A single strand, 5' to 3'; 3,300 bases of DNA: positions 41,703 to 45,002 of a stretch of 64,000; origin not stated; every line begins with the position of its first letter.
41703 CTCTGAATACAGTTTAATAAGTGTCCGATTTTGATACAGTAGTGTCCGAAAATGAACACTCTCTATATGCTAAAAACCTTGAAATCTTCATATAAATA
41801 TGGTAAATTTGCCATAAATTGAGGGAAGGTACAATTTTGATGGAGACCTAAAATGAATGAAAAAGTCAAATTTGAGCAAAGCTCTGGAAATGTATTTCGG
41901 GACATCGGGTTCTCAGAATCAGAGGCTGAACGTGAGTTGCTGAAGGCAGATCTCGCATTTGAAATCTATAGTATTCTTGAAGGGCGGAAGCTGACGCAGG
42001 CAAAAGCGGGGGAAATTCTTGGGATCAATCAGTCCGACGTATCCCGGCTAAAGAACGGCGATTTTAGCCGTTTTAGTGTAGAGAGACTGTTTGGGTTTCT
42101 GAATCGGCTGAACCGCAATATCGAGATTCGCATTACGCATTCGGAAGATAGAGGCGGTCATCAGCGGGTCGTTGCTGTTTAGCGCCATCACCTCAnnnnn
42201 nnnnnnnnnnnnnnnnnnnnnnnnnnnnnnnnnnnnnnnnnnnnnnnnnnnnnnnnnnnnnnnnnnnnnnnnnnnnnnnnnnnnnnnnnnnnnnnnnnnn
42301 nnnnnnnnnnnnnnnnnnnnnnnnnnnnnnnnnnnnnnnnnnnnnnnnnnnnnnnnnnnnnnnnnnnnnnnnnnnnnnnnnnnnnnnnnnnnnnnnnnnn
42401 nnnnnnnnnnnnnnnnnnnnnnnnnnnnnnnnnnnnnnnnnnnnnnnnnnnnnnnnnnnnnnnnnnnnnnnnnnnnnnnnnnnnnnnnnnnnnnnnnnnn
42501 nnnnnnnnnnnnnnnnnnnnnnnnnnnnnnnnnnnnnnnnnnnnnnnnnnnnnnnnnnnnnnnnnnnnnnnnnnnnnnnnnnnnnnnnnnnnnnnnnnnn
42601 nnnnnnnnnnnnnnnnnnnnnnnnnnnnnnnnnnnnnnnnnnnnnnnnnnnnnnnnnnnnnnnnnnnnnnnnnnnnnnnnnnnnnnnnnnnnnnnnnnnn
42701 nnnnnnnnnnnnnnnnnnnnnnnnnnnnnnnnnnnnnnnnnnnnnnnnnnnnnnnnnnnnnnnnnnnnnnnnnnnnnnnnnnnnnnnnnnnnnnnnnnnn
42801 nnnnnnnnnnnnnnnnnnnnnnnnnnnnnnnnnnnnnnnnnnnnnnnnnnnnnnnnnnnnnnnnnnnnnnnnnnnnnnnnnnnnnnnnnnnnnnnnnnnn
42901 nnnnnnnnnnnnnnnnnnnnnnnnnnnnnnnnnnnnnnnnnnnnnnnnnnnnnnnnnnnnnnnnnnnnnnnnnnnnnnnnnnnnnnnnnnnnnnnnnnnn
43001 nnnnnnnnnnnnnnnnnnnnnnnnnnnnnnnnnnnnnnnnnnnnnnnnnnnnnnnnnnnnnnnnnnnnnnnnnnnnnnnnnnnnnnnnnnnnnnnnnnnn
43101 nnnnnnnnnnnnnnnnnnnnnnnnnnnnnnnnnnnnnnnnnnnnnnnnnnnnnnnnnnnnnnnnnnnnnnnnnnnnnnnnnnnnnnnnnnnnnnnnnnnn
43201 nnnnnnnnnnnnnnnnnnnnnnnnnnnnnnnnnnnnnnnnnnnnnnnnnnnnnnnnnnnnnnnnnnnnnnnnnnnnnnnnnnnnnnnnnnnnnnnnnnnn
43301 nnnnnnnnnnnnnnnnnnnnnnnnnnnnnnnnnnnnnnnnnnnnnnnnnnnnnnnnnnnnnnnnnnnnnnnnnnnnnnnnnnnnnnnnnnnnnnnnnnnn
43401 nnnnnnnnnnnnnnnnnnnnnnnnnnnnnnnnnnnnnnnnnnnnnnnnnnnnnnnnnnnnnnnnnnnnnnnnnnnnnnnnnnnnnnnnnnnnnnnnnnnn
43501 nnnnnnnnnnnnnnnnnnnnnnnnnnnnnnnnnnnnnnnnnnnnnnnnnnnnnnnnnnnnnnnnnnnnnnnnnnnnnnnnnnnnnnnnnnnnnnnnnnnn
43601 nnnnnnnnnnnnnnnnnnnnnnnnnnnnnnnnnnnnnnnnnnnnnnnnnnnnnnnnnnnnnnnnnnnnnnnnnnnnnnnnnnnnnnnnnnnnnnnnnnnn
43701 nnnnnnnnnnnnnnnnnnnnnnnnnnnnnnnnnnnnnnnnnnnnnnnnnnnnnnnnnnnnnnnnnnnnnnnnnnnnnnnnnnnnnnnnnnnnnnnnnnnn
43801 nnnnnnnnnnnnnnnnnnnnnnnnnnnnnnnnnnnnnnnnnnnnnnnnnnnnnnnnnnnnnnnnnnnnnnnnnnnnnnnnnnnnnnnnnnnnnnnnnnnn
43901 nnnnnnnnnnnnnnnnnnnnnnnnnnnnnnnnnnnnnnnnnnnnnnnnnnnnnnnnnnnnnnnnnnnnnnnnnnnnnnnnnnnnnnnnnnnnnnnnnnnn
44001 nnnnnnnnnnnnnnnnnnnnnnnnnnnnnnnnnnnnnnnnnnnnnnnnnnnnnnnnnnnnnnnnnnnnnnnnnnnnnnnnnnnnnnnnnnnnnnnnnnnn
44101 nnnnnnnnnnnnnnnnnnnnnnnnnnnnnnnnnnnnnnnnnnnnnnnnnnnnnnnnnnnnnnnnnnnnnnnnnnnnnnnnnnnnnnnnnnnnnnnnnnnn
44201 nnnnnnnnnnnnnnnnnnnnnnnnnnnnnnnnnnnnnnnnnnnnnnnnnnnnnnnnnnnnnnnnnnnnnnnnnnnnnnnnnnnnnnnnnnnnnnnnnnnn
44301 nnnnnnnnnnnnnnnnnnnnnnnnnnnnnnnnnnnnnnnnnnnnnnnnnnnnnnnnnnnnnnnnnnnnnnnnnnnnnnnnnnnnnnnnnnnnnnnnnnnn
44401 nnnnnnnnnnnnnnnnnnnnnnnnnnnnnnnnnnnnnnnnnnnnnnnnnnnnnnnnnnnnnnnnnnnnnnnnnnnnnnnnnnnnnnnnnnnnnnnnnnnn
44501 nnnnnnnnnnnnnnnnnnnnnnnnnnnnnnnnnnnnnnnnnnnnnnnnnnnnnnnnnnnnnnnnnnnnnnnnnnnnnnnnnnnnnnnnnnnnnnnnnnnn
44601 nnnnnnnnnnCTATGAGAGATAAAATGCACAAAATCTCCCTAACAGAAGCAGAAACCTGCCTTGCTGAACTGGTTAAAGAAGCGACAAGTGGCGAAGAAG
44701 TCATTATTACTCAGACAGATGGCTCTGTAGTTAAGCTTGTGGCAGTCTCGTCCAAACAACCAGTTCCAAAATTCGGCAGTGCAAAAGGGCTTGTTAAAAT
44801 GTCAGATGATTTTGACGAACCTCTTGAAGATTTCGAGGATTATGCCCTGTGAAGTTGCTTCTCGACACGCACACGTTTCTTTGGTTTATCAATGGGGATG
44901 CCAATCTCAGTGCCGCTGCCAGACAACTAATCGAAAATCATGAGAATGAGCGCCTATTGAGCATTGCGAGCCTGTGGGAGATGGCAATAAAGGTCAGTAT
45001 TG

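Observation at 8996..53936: Dense array of 12 internally duplicated MacB/FtsX-type permease genes served by only two ATPases and one adaptor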

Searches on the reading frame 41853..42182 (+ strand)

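Call 51: search_protein_families(library=ncbifam, proteins=[window:41853-42182:+], max_evalue=0.001)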
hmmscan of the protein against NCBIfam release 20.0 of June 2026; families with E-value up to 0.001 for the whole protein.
window:41853-42182:+ (109 aa): 0 families

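Call 83: search_protein_families(library=pfam, proteins=[window:41853-42182:+], max_evalue=0.01)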
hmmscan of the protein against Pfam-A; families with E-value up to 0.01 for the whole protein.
window:41853-42182:+ (109 aa): 3 families
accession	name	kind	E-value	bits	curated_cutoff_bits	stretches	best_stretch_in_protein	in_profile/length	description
PF13744.12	HTH_37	-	1.4e-23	82.9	27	1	14-94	1-79/80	Helix-turn-helix domain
PF01381.28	HTH_3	-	0.00039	20.8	23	1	39-90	2-52/55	Helix-turn-helix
PF04545.22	Sigma70_r4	-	0.0025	17.7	24.1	1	36-67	17-41/50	Sigma-70, region 4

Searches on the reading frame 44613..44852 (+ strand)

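Call 51: search_protein_families(library=ncbifam, proteins=[window:44613-44852:+], max_evalue=0.001)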
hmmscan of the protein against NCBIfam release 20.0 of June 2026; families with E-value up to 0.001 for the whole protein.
window:44613-44852:+ (79 aa): 2 families
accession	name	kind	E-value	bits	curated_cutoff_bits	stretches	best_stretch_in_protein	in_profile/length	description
NF050009.1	TA_VapB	equivalog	2.4e-13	50.4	60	1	47-77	34-64/65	type II toxin-antitoxin system VapB family antitoxin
TIGR01552.1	phd_fam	subfamily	0.00046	19.5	20.8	1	7-43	1-37/53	type II toxin-antitoxin system prevent-host-death family antitoxin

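Call 83: search_protein_families(library=pfam, proteins=[window:44613-44852:+], max_evalue=0.01)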
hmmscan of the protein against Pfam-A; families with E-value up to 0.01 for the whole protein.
window:44613-44852:+ (79 aa): 2 families
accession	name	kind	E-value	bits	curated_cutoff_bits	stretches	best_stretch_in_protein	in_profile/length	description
PF10047.15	DUF2281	-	5.4e-08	33.8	26.5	1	48-77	35-64/64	Protein of unknown function (DUF2281)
PF02604.26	PhdYeFM_antitox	-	7.7e-08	32.4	29.8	1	5-46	1-43/74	Antitoxin Phd_YefM, type II toxin-antitoxin system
